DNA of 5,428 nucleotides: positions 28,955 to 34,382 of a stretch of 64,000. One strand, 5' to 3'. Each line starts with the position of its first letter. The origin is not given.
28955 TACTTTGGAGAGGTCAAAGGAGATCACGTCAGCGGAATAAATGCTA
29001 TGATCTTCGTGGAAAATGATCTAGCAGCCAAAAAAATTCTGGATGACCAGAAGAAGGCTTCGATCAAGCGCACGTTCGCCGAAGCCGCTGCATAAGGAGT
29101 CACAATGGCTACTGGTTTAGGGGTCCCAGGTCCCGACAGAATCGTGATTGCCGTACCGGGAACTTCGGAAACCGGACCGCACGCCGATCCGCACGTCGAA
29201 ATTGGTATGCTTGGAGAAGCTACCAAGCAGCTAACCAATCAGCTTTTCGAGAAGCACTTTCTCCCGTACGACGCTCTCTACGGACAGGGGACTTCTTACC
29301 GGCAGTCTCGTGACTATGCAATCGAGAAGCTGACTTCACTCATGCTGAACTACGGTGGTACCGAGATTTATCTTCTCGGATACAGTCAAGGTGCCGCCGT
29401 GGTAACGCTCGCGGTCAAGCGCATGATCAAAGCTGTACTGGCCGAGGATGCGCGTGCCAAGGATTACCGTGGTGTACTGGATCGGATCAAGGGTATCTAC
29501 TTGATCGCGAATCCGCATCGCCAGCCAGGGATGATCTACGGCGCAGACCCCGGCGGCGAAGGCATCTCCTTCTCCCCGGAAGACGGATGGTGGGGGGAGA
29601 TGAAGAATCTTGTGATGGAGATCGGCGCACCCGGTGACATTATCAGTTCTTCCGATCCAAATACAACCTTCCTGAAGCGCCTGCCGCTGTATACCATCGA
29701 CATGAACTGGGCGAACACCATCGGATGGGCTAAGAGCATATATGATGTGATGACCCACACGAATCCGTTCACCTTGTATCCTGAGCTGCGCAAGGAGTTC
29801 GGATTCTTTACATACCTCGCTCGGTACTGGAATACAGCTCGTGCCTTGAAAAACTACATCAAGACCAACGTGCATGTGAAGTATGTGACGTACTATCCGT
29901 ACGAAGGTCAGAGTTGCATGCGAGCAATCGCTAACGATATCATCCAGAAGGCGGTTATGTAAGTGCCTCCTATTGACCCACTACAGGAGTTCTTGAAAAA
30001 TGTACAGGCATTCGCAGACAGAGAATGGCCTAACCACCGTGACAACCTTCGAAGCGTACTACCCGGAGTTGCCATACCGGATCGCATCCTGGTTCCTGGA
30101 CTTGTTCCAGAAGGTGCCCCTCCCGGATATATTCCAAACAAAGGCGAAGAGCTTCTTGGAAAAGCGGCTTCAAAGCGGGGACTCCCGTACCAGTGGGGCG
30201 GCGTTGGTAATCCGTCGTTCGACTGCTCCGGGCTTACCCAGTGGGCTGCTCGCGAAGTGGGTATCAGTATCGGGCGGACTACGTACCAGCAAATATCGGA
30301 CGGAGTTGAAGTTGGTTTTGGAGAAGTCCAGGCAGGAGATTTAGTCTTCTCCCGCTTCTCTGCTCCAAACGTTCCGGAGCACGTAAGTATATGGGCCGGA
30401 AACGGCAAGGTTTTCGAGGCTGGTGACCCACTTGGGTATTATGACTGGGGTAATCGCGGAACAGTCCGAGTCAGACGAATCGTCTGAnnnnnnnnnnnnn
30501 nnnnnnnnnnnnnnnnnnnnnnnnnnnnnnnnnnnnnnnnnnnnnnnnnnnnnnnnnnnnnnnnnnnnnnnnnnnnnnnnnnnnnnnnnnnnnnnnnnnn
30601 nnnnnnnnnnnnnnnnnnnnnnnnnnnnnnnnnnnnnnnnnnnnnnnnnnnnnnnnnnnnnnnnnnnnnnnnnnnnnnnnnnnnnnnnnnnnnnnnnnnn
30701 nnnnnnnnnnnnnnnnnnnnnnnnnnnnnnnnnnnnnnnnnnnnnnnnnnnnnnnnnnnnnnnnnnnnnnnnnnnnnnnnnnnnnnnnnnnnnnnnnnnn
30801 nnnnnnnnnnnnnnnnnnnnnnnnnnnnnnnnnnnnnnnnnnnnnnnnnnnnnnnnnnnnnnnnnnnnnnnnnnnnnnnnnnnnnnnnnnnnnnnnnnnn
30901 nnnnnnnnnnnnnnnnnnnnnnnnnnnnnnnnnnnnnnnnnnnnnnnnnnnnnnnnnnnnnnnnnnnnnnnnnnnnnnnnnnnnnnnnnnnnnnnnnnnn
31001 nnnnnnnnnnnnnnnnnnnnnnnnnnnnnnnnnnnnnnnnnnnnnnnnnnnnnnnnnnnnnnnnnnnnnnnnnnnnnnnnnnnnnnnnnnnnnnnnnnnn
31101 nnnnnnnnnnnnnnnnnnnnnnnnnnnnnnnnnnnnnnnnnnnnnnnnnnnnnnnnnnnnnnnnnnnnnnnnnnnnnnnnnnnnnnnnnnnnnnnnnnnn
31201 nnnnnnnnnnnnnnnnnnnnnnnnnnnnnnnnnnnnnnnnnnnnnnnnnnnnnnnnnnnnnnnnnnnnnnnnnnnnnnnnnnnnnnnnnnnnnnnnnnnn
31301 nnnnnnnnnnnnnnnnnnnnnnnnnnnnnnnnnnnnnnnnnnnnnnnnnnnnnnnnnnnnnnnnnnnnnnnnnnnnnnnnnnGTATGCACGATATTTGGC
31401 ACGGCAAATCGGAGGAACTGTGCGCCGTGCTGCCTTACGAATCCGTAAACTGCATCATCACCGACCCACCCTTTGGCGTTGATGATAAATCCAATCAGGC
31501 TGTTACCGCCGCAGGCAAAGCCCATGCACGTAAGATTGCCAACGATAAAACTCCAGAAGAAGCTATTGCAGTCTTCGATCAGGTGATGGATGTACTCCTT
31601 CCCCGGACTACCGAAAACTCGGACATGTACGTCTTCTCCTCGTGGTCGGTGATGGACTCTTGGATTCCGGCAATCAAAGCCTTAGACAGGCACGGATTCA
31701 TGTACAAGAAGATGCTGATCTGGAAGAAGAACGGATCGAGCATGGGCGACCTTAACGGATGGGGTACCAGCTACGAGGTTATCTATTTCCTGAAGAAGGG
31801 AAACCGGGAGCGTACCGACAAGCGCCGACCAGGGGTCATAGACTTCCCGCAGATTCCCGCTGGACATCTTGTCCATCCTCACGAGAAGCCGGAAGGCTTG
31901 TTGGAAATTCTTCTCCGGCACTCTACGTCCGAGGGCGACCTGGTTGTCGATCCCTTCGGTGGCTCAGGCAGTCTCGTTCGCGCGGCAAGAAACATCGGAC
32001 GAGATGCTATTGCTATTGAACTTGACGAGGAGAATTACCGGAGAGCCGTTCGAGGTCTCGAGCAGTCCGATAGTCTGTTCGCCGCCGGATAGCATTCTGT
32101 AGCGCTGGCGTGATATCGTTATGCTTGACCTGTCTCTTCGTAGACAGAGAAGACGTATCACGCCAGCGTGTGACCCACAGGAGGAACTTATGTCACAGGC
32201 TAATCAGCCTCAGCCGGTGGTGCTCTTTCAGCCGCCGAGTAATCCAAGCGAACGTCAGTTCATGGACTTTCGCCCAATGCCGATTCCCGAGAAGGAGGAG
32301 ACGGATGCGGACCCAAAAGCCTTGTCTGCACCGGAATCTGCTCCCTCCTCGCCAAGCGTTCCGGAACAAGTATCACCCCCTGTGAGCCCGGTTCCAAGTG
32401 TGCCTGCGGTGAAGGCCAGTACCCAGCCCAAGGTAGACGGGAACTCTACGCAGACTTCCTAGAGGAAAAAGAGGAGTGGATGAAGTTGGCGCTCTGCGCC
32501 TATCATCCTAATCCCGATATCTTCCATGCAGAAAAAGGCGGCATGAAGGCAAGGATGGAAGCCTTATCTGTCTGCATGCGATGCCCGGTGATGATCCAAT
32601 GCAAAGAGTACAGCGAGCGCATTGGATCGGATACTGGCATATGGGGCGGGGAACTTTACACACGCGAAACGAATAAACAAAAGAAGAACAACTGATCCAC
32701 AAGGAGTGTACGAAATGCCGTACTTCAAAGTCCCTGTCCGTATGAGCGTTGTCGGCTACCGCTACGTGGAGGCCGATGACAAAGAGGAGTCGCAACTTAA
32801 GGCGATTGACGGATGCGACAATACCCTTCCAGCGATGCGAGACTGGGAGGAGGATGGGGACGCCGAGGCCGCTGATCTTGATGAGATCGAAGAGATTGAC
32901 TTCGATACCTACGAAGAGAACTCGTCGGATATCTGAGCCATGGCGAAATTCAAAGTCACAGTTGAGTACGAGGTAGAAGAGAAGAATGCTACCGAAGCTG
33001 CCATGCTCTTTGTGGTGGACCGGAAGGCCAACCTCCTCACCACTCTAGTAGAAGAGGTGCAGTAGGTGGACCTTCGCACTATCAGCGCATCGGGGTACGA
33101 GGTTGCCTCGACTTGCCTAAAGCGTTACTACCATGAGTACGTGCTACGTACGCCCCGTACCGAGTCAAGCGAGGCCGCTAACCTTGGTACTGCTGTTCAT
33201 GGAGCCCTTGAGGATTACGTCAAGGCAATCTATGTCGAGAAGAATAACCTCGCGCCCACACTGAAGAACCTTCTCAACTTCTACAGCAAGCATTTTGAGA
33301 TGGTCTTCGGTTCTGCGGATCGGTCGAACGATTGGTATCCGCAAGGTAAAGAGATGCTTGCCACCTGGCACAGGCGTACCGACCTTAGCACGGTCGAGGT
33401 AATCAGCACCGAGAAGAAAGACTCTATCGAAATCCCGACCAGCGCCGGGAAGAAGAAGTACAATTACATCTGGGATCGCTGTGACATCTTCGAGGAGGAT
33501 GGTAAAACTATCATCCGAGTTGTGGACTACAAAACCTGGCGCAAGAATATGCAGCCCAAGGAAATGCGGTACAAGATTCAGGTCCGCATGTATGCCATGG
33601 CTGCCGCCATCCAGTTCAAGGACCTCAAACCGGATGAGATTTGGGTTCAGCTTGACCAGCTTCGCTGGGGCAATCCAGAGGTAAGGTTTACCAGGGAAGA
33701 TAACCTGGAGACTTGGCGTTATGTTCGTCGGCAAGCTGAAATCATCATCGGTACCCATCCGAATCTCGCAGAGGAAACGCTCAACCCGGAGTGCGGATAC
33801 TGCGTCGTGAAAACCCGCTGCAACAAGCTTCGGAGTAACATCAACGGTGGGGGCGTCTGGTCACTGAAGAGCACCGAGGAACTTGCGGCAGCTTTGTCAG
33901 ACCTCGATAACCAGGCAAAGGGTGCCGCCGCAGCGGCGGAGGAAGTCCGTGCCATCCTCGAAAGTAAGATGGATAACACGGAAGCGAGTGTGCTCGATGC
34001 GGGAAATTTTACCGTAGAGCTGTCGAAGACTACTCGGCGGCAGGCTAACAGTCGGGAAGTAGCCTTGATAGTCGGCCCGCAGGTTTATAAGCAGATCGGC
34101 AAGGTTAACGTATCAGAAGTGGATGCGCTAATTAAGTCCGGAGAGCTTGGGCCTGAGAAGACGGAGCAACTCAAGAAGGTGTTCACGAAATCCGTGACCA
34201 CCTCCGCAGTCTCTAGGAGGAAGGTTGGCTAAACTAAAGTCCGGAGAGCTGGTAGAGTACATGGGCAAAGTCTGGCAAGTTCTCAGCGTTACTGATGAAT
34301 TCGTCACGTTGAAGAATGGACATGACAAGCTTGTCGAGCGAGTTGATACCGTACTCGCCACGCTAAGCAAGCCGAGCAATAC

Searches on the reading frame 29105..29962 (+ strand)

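Call 97: search_protein_families(library=pfam, proteins=[window:29105-29962:+], max_evalue=0.001)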
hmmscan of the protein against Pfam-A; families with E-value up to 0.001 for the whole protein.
window:29105-29962:+ (285 aa): 1 family
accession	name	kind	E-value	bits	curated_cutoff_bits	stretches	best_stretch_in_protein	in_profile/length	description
PF01083.28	Cutinase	-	3.2e-05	24.4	25.9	1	55-116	46-100/173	Cutinase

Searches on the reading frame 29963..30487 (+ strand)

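Call 97: search_protein_families(library=pfam, proteins=[window:29963-30487:+], max_evalue=0.001)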
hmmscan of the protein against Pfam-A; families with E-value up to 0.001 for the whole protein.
window:29963-30487:+ (174 aa): 1 family
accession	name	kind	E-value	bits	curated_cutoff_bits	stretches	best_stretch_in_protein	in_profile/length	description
PF00877.26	NLPC_P60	-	6.9e-18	65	23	1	73-153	1-80/105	NlpC/P60 family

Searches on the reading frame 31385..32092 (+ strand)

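Call 97: search_protein_families(library=pfam, proteins=[window:31385-32092:+], max_evalue=0.001)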
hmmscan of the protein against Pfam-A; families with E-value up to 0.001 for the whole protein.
window:31385-32092:+ (235 aa): 2 families
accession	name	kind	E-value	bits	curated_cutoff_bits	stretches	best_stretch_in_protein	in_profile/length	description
PF01555.25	N6_N4_Mtase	-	1.4e-25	91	26.7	1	21-221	1-219/221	DNA methylase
PF01170.24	UPF0020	-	0.00026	21.2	22.3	0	11-42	111-143/197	RMKL-like, methyltransferase domain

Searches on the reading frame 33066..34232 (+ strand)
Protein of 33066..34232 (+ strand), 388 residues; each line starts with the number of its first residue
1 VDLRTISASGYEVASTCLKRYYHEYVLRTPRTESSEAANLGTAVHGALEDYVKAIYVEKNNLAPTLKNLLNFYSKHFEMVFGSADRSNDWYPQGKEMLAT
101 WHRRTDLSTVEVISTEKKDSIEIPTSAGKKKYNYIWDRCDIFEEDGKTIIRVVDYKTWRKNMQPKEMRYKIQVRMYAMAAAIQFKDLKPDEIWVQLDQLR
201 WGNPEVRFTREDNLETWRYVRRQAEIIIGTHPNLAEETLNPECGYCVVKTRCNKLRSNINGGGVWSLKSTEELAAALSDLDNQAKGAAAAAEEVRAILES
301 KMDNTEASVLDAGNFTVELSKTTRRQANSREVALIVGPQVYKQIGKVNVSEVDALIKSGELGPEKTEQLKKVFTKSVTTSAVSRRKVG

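Call 97: search_protein_families(library=pfam, proteins=[window:33066-34232:+], max_evalue=0.001)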
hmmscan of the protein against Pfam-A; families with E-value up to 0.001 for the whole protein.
window:33066-34232:+ (388 aa): 2 families
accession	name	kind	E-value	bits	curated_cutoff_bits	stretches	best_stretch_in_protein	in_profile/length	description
PF12705.13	PDDEXK_1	-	1.1e-21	78.4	22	1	5-253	1-247/247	PD-(D/E)XK nuclease superfamily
PF10926.14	DUF2800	-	0.00012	21.9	21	1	31-339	26-316/368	Protein of unknown function (DUF2800)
